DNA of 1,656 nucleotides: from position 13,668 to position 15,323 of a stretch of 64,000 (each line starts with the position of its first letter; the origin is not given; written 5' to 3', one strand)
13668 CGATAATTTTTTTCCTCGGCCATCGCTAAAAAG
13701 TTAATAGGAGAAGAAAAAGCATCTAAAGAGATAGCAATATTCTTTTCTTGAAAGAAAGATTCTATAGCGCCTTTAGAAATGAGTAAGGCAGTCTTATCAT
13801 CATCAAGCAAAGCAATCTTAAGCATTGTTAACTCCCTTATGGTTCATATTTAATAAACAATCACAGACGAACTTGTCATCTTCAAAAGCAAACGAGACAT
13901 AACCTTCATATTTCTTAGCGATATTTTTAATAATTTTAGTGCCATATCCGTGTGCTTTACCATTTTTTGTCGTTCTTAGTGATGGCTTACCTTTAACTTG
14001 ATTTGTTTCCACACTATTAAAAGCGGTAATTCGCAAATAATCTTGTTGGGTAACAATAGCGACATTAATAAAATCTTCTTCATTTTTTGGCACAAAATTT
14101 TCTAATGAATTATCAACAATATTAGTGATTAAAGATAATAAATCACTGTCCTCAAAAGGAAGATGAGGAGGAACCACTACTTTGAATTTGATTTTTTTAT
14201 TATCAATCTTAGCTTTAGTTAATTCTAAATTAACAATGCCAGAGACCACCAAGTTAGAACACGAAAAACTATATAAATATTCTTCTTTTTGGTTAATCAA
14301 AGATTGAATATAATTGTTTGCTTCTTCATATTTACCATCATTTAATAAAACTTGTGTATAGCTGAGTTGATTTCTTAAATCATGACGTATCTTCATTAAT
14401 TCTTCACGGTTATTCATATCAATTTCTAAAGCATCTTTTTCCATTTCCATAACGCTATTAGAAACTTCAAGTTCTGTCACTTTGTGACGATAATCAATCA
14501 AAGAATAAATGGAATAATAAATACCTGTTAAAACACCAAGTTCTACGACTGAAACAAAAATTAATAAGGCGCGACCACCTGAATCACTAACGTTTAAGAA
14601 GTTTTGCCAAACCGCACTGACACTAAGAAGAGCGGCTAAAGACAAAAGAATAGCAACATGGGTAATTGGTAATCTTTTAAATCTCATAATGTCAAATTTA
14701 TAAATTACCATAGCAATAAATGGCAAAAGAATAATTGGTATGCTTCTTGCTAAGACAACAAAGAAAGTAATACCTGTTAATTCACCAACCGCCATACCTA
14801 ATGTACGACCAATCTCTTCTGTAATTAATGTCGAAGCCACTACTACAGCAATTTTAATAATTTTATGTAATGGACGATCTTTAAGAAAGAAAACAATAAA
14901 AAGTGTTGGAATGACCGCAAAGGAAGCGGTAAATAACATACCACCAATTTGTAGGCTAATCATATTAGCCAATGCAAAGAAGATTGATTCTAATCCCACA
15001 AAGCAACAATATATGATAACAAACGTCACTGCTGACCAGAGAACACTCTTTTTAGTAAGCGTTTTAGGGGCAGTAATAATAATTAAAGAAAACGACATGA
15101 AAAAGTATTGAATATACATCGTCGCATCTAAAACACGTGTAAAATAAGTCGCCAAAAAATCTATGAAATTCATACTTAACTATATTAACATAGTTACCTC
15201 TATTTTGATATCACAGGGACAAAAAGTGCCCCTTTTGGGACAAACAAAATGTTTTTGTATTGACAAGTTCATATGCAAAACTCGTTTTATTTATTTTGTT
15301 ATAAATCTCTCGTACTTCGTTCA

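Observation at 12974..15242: AgrC/AgrA-type (HPK10 kinase / LytTR regulator) two-component system with TGGGACA direct-repeat boxes upstream of itself and of the adjacent GH3 operon, and no obvious pheromone gene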

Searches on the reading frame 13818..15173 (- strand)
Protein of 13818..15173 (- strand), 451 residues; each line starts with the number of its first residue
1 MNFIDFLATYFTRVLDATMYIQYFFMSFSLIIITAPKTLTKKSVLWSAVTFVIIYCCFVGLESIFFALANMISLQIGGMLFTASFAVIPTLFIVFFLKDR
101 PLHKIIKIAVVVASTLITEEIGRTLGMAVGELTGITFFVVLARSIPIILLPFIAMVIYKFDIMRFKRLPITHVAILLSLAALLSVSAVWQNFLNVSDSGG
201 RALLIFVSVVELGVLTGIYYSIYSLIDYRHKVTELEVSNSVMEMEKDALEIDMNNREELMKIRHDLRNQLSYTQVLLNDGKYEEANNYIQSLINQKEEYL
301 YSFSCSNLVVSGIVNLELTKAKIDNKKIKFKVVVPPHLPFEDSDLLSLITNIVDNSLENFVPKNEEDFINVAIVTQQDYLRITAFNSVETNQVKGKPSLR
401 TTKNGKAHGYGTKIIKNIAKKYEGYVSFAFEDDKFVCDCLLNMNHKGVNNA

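Call 3: search_protein_families(library=pfam, proteins=[window:13818-15173:-], max_evalue=0.01)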
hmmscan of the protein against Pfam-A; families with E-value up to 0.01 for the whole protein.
window:13818-15173:- (451 aa): 2 families
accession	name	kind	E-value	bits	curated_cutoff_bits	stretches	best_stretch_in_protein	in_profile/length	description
PF14501.12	HATPase_c_5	-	7.2e-15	55.2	22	1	341-441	2-101/102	GHKL domain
PF14689.11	SPOB_a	-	0.00033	20.7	28.1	1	259-298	12-55/62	Sensor_kinase_SpoOB-type, alpha-helical domain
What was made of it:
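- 13818..15173 (-): Sensor histidine kinase, 451 aa. It has a polytopic N-terminal sensor (6-7 helices) whose last helix runs directly into the DHp helix carrying His264, followed by a GHKL catalytic domain. Pfam PF14501 HATPase_c_5, E 7e-15 (call 3).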

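Call 6: find_homologous_proteins(query=window:13818-15173:-)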
Query window:13818-15173:- (451 aa): 224 proteins with E <= 0.001 among 8000 candidates; the best 120 are listed.
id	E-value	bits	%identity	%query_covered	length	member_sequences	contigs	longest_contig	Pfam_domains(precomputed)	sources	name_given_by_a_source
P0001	5.9e-283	956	98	100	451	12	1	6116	PF14501.13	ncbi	-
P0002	4.7e-270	914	92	100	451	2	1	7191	PF14501.13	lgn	-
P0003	1.7e-265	899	92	100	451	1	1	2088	PF14501.13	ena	-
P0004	5.5e-264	894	91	100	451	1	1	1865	PF14501.13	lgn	-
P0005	3.7e-263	891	89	100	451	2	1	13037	PF14501.13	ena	-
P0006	1.2e-261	886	88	100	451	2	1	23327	PF14501.13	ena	-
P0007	2.3e-260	882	88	100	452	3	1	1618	PF14501.13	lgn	-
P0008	1.6e-259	879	87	100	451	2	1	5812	PF14501.13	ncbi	-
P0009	3.3e-251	852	85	100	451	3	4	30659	PF14501.13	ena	-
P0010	1.2e-247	840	84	100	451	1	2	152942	PF14501.13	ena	-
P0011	5.3e-239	811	81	100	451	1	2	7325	PF14501.13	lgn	-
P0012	8.7e-229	778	79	100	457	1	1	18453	PF14501.13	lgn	-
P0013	1.1e-223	761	76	100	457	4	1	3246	PF14501.13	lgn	-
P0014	1.1e-199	682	70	100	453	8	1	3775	PF14501.13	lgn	-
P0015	3.5e-199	680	68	100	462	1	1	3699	PF14501.13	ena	-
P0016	1.0e-196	672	68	100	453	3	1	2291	PF14501.13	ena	-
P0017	4.8e-196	670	67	100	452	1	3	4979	PF14501.13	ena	-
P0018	3.4e-195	667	67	100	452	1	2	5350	PF14501.13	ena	-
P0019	9.3e-195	666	66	100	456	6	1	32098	PF14501.13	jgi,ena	-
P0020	1.8e-194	665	66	100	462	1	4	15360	PF14501.13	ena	-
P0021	3.0e-194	664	66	100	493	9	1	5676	PF14501.13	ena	-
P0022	1.2e-193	662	66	100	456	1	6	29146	PF14501.13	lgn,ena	-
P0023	6.2e-193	660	66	100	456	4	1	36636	PF14501.13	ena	-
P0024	1.2e-192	659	66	100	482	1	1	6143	PF14501.13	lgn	-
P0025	1.4e-192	658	65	100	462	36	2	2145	PF14501.13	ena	-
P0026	1.4e-192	658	65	100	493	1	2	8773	PF14501.13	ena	-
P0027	4.8e-192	657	66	100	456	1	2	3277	PF14501.13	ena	-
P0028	7.9e-192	656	65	100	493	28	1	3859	PF14501.13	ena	-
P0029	1.3e-191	655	65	100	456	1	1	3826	PF14501.13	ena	-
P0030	1.7e-191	655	65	100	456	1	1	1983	PF14501.13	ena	-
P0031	2.2e-191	654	64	100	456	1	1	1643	PF14501.13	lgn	-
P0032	5.3e-191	653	66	100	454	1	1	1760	PF14501.13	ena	-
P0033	6.3e-191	653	66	100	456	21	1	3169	PF14501.13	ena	-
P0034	6.7e-191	653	65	100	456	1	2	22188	PF14501.13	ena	-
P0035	7.6e-191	653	65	100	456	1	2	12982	PF14501.13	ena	-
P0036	1.2e-190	652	65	100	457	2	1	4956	PF14501.13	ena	-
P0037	1.5e-190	652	65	100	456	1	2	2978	PF14501.13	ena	-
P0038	1.6e-190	652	65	100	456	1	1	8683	PF14501.13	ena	-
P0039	1.6e-190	652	65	100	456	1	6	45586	PF14501.13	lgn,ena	-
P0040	1.7e-190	652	66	99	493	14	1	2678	PF14501.13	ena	-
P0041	2.1e-190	651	65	100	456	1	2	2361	PF14501.13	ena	-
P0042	2.5e-190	651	65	100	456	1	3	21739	PF14501.13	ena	-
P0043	3.0e-190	651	66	100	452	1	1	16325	PF14501.13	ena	-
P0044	3.3e-190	651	64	100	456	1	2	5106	PF14501.13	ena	-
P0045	5.4e-190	650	65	100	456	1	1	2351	PF14501.13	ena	-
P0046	6.2e-190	650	66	100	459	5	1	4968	PF14501.13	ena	-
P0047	7.0e-190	650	65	100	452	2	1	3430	PF14501.13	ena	-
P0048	7.5e-190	649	64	100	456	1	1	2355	PF14501.13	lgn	-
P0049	7.8e-190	649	64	100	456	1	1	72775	PF14501.13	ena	-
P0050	9.8e-190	649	64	100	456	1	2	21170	PF14501.13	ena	-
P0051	1.5e-189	648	64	99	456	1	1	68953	PF14501.13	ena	-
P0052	9.5e-189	646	65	98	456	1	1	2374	PF14501.13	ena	-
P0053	1.0e-188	646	65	100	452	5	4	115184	PF02518.32,PF14501.13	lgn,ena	-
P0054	1.2e-188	645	65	98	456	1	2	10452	PF14501.13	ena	-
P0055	3.9e-188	644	65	100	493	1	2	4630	PF14501.13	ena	-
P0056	4.2e-188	644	66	100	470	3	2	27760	PF14501.13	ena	-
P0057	1.6e-187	642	64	98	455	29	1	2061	PF14501.13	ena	-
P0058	1.7e-187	642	64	100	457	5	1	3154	PF14501.13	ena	-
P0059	2.6e-187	641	66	99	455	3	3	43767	PF14501.13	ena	-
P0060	3.2e-187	641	66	96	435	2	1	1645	PF14501.13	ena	-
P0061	6.4e-187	640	64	100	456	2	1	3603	PF14501.13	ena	-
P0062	9.3e-187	639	65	99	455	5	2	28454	PF14501.13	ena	-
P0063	2.2e-186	638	64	100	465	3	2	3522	PF14501.13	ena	-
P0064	3.4e-186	637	63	100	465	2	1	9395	PF02518.32,PF14501.13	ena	-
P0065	8.9e-186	636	65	99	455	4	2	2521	PF14501.13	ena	-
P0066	1.1e-185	636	66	96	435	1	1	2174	PF14501.13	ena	-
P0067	2.3e-185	635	67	96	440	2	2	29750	PF14501.13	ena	-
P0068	7.1e-185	633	64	100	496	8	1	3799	PF14501.13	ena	-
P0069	9.8e-185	633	64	99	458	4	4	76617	PF14501.13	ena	-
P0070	4.3e-184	630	62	100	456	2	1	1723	PF14501.13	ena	-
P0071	3.2e-183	628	64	100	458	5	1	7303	PF14501.13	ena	-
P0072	3.2e-182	624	63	100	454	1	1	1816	PF14501.13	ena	-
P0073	2.6e-181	621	64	99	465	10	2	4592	PF14501.13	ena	-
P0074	3.2e-181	621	63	100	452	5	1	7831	PF02518.32,PF14501.13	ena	-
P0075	1.7e-180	619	63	100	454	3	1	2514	PF14501.13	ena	-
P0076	6.1e-180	617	62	100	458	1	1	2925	PF14501.13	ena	-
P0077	2.1e-179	615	63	100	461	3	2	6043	PF14501.13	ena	-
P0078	3.2e-179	614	65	100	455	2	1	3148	PF14501.13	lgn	-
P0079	4.7e-178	611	61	100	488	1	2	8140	PF14689.12,PF02518.32,PF14501.13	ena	-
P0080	2.6e-177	608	61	100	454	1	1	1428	PF14689.12,PF14501.13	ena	-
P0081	2.9e-177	608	64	100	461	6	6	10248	PF14501.13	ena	-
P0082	7.7e-177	607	62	100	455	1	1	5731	PF14501.13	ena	-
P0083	8.2e-177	606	62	100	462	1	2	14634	PF14501.13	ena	-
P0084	1.2e-176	606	62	100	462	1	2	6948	PF14501.13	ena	-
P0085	6.3e-175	600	62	100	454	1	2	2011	PF14501.13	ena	-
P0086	1.5e-174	599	61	100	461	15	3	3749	PF14501.13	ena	-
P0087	4.0e-174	598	62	100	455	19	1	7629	PF14501.13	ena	-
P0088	1.1e-173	596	60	100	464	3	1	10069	PF14689.12,PF14501.13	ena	-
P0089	2.9e-173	595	60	100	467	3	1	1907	PF14689.12,PF14501.13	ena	-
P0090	8.5e-173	593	60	100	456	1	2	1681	PF14501.13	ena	-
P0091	7.2e-172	590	60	100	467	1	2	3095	PF14689.12,PF14501.13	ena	-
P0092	6.9e-171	587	60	100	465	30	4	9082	PF02518.32,PF14501.13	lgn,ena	-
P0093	7.7e-171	587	59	100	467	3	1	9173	PF14689.12,PF14501.13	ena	-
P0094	1.2e-169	583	61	97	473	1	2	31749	PF14501.13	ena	-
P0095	1.5e-155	536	57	99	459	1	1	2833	PF14501.13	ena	-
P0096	3.2e-154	532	58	100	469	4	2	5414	PF14501.13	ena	-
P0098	1.3e-136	474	52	99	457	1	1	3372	PF14689.12,PF02518.32,PF14501.13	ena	-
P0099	1.8e-135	470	53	100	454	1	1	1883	PF14689.12,PF14501.13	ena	-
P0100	3.2e-130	453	48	100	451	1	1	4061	PF14501.13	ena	-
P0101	1.5e-129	451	49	100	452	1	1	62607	PF14501.13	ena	-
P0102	2.6e-129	450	49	98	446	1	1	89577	PF14501.13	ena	-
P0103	1.1e-128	448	48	100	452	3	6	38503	PF14501.13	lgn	-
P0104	1.5e-128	447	48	100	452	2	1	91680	PF14501.13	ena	-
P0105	2.2e-128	447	48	100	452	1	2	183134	PF14501.13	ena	-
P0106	9.2e-128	445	48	100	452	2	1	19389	PF14501.13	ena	-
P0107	9.6e-128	445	48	100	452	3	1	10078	PF14501.13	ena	-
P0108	5.2e-126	439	49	99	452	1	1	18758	PF14501.13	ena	-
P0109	8.0e-126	439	48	99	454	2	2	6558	PF14501.13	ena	-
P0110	5.6e-125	436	48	100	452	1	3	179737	PF14501.13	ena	-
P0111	3.3e-124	433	48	98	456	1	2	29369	PF14501.13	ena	-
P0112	9.5e-122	425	49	99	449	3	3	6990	PF14501.13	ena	-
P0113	2.7e-117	410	68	62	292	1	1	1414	PF14689.12,PF02518.32,PF14501.13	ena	-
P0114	9.0e-117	409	67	62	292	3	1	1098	PF14689.12,PF02518.32,PF14501.13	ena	-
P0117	2.1e-104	368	41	100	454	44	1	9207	PF02518.32,PF14501.13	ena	-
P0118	3.0e-104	367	43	99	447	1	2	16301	PF02518.32,PF14501.13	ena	-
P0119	8.6e-104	366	40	100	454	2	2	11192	PF02518.32,PF14501.13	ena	-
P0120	8.8e-104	366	42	100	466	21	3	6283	PF02518.32,PF14501.13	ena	-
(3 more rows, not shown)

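Call 11: find_related_loci(query=A1, collection=genome_contigs, flank=8000)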
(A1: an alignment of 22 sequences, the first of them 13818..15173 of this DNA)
Query A1 (451 aa) in genome_contigs; peptide patterns used: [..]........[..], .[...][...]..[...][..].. (x = any residue, [..] = any of these).
144 stretches matched a pattern; 23 encode a relative of the query (tblastn E <= 1e-3); 23 distinct loci.
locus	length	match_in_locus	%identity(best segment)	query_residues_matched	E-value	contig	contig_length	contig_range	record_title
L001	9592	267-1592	41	1-447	5e-106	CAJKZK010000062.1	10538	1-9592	MAG TPA_asm: uncultured Firmicutes bacterium isolate SRR5519172-bin.28 genome assembly, contig: NODE_2842_length_10538_c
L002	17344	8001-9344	40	1-446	6e-103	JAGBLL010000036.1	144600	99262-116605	MAG: Bacilli bacterium isolate RGIG9223 Water_deer_Rumen-2__c147265, whole genome shotgun sequence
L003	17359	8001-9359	41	1-451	2e-102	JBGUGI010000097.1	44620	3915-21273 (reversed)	MAG: Bacilli bacterium isolate ruminal_MAG_378 ruminal_MAG_378_contig_0097, whole genome shotgun sequence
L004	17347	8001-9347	40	3-451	1e-97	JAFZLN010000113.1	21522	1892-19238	MAG: Bacilli bacterium isolate RGIG7876 Water_buffalos_Reticulum-4__c775865, whole genome shotgun sequence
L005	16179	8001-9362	42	1-451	5e-107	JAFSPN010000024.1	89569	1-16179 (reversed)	MAG: Bacilli bacterium isolate RGIG3356 Goat_Reticulum-6__c197801, whole genome shotgun sequence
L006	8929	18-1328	37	3-444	2e-92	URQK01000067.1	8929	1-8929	uncultured Mollicutes bacterium isolate UMGS1248 genome assembly, contig: NODE_3596_length_8929_cov_3.331981, whole geno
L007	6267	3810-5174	38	1-450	3e-91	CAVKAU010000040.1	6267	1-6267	bacterium isolate H07658-L1_cleanbin_000015 genome assembly, contig: Spades_H07658-L1_contig_3080, whole genome shotgun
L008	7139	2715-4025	36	3-444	4e-91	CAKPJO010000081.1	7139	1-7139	MAG: uncultured Bacilli bacterium isolate REFINED_METABAT215_TOP10_CONTIGS_1500_ASSEMBLY_K77_MERGED__Hadza_MoBio_hadza-A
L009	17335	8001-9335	39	2-444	3e-90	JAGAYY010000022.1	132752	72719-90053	MAG: Bacilli bacterium isolate RGIG8901 Water_deer_Omasum.Co__c156769, whole genome shotgun sequence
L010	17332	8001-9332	38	1-449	3e-88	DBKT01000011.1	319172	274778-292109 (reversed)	MAG TPA_asm: Bacillales bacterium UBA743 UBA743_contig_85, whole genome shotgun sequence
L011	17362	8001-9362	29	7-446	1e-43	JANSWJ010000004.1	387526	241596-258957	Blautia schinkii strain DSM 10518 contig_4, whole genome shotgun sequence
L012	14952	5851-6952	45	84-451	2e-54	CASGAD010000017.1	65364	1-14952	uncultured bacterium isolate SI.B54.metabat-bins.49 genome assembly, contig: SI.B54.metabat-bins.49.fa_k141_131560, whol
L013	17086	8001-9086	30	91-443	2e-31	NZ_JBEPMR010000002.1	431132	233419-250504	Faecalicatena orotica strain DSM 1287 Ga0480167_02, whole genome shotgun sequence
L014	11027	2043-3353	41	1-447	1e-104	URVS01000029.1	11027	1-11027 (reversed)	uncultured Mollicutes bacterium isolate UMGS1395 genome assembly, contig: NODE_3298_length_11027_cov_3.096701, whole gen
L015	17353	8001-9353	40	2-450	1e-103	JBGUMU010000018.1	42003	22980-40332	MAG: Bacilli bacterium isolate ruminal_MAG_226 ruminal_MAG_226_contig_0018, whole genome shotgun sequence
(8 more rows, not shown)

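Call 12: find_encoding_contigs(protein=P0010, flank=8000, max_places=2)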
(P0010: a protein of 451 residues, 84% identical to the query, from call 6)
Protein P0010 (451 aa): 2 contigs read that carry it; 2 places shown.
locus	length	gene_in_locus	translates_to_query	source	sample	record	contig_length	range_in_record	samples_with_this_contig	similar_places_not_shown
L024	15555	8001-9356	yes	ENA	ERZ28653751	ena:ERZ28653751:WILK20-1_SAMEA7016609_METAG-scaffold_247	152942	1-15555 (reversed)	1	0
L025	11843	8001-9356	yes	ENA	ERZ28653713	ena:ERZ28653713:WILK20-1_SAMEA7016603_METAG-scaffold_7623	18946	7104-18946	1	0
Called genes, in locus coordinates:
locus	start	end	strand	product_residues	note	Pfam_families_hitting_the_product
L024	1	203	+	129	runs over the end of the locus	-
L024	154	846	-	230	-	PF08378:NERD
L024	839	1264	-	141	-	-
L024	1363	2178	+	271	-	PF00535:Glycos_transf_2, PF10111:Glyco_tranf_2_2, PF13641:Glyco_tranf_2_3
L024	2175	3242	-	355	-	PF01564:Spermine_synth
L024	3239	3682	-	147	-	PF01451:LMWPc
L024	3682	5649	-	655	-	PF00664:ABC_membrane, PF02463:SMC_N (faint), PF00005:ABC_tran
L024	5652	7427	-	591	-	PF00664:ABC_membrane, PF00005:ABC_tran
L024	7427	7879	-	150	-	PF01047:MarR (weak), PF12802:MarR_2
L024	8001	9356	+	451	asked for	PF14501:HATPase_c_5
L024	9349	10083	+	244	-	PF00072:Response_reg, PF04397:LytTR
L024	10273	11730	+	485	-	PF02368:Big_2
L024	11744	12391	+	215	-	-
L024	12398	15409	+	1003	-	PF01915:Glyco_hydro_3_C, PF14310:Fn3-like (weak)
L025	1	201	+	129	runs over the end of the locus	-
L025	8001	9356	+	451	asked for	PF14501:HATPase_c_5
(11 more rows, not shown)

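Call 13: find_encoding_contigs(protein=P0053, flank=8000, max_places=2)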
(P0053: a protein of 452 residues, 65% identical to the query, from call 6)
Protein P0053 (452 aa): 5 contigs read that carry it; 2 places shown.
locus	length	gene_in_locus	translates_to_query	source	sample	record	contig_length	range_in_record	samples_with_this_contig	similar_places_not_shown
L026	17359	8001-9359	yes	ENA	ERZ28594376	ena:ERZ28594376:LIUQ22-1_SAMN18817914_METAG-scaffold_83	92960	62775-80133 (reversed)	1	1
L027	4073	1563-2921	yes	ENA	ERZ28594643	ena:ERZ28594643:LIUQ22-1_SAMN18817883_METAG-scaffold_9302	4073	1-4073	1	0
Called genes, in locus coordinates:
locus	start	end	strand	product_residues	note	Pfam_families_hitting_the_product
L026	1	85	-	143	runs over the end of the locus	-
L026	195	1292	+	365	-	PF10543:ORF6N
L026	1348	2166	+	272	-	PF00535:Glycos_transf_2, PF10111:Glyco_tranf_2_2, PF13641:Glyco_tranf_2_3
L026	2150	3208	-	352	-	PF01564:Spermine_synth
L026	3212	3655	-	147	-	PF01451:LMWPc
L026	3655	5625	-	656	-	PF00664:ABC_membrane, PF02463:SMC_N (faint), PF00005:ABC_tran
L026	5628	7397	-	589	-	PF00664:ABC_membrane, PF00005:ABC_tran, PF02463:SMC_N (faint)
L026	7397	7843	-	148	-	PF12802:MarR_2 (weak)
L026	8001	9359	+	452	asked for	PF02518:HATPase_c (weak), PF14501:HATPase_c_5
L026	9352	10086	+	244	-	PF00072:Response_reg, PF04397:LytTR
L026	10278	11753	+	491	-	-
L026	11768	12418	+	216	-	-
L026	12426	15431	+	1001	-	PF01915:Glyco_hydro_3_C, PF14310:Fn3-like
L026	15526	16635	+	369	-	PF01266:DAO (faint), PF13450:NAD_binding_8, PF01593:Amino_oxidase, PF03275:GLF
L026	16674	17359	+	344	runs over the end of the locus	PF00535:Glycos_transf_2, PF13641:Glyco_tranf_2_3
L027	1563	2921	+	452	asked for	PF02518:HATPase_c (weak), PF14501:HATPase_c_5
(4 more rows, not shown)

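Call 14: find_encoding_contigs(protein=P0105, flank=8000, max_places=2)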
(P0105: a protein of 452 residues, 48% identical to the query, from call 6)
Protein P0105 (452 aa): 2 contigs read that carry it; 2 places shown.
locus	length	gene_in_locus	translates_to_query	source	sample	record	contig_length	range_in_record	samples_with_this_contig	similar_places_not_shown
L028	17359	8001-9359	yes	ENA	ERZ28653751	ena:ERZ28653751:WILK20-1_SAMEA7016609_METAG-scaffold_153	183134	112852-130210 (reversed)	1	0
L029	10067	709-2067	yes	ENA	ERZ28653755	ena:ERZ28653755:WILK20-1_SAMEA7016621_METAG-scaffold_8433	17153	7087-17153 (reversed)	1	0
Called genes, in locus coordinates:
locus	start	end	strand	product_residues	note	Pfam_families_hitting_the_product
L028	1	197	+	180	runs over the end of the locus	-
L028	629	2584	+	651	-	PF13306:LRR_5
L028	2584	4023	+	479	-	-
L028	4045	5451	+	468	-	PF00501:AMP-binding, PF13193:AMP-binding_C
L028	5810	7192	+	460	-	PF03062:MBOAT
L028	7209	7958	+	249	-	PF00106:adh_short, PF08659:KR, PF23441:SDR (weak), PF13561:adh_short_C2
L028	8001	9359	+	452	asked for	PF14501:HATPase_c_5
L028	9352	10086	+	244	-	PF00072:Response_reg, PF04397:LytTR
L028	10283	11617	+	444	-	-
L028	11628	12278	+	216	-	-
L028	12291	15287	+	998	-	PF01915:Glyco_hydro_3_C, PF14310:Fn3-like, PF00933:Glyco_hydro_3 (weak)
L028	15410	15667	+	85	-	PF02604:PhdYeFM_antitox (weak)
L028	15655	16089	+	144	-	PF13470:PIN_3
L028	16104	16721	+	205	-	PF12464:Mac, PF00132:Hexapep, PF14602:Hexapep_2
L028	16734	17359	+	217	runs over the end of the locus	PF01741:MscL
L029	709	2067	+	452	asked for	PF14501:HATPase_c_5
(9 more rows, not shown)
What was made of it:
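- On Agr-type quorum-sensing system (AgrBDCA): Genes upstream of the kinase differ between relatives (calls 12-14).
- Nothing of that kind is conserved next to the module in the relatives whose flanking genes were annotated (calls 12-14).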

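Call 28: search_solved_structures(query=window:13818-15173:-, max_evalue=0.01, show_alignments=1)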
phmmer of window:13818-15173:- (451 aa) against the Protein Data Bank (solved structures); distinct sequences matched with E-value up to 0.01: 0.

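Call 31: search_protein_families(library=ncbifam, proteins=[window:13818-15173:-], max_evalue=0.001)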
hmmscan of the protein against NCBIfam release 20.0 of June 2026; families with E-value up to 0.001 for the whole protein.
window:13818-15173:- (451 aa): 0 families

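Call 49: search_solved_structures(query=A1, max_evalue=1)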
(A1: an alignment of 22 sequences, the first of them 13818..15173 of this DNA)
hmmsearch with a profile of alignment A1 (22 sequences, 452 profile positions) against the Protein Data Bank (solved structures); distinct sequences matched with E-value up to 1: 3.
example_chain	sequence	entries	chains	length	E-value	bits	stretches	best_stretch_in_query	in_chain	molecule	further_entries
5fzr_A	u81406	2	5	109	0.1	15.1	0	271-294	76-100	DESIGNED TPR PROTEIN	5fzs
5fzq_A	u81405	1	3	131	0.22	14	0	274-305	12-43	DESIGNED TPR PROTEIN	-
5xyi_R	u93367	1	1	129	0.8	12.2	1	419-451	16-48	40S ribosomal protein S17-B, putative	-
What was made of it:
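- On Agr-type quorum-sensing system (AgrBDCA): The kinase finds no PDB sequence, either alone or as a profile (calls 28, 49).
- Tried and rejected: PDB sequence searches with the kinase, alone and as a profile, found nothing (calls 28, 49).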

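Call 62: predict_structure(alignment_id=A1)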
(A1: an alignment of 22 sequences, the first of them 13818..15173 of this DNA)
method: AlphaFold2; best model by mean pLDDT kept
length: 451 residues; sequences in the alignment: 22
mean_pLDDT: 78.3   pTM: 0.54
mean pLDDT of the five models: 78.3, 75.3, 75.2, 74.4, 70.9
residues with pLDDT >= 90: 83; 70-90: 282; 50-70: 57; < 50: 29
segments of 3 or more residues with pLDDT < 50: 297-304, 394-409, 448-451
pLDDT, mean of each block of 10 residues (from residue 1): 86 85 93 86 89 93 88 80 89 88 91 92 86 84 90 91 80 91 88 76 88 91 82 61 55 61 69 77 76 55 57 75 76 74 84 80 79 78 79 44 40 79 81 78 62 31
secondary structure, 60 per line:
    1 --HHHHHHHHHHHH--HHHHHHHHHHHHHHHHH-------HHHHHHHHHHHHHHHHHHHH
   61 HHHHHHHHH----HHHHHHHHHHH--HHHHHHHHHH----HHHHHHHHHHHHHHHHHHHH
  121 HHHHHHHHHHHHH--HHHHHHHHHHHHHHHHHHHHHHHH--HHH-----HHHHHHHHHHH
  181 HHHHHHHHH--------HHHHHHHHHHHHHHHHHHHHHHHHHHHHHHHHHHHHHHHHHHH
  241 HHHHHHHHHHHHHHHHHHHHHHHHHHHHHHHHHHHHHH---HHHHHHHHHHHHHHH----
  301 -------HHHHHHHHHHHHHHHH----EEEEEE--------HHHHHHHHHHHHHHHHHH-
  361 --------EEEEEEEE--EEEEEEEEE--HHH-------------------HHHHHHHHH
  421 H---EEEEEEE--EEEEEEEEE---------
elements in order: H3-14 H17-33 H41-69 H74-84 H87-96 H101-133 H136-159 H170-189 H198-278 H282-296 H308-323 E328-333 H342-359 E369-376 E379-387 H412-421 E425-431 E434-442
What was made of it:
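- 13818..15173 (-): AlphaFold2 model with mean pLDDT 78 and a continuous helix 198-278 (call 62).
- On Agr-type quorum-sensing system (AgrBDCA): In the AlphaFold2 model the last membrane helix is continuous with the DHp helix (call 62).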
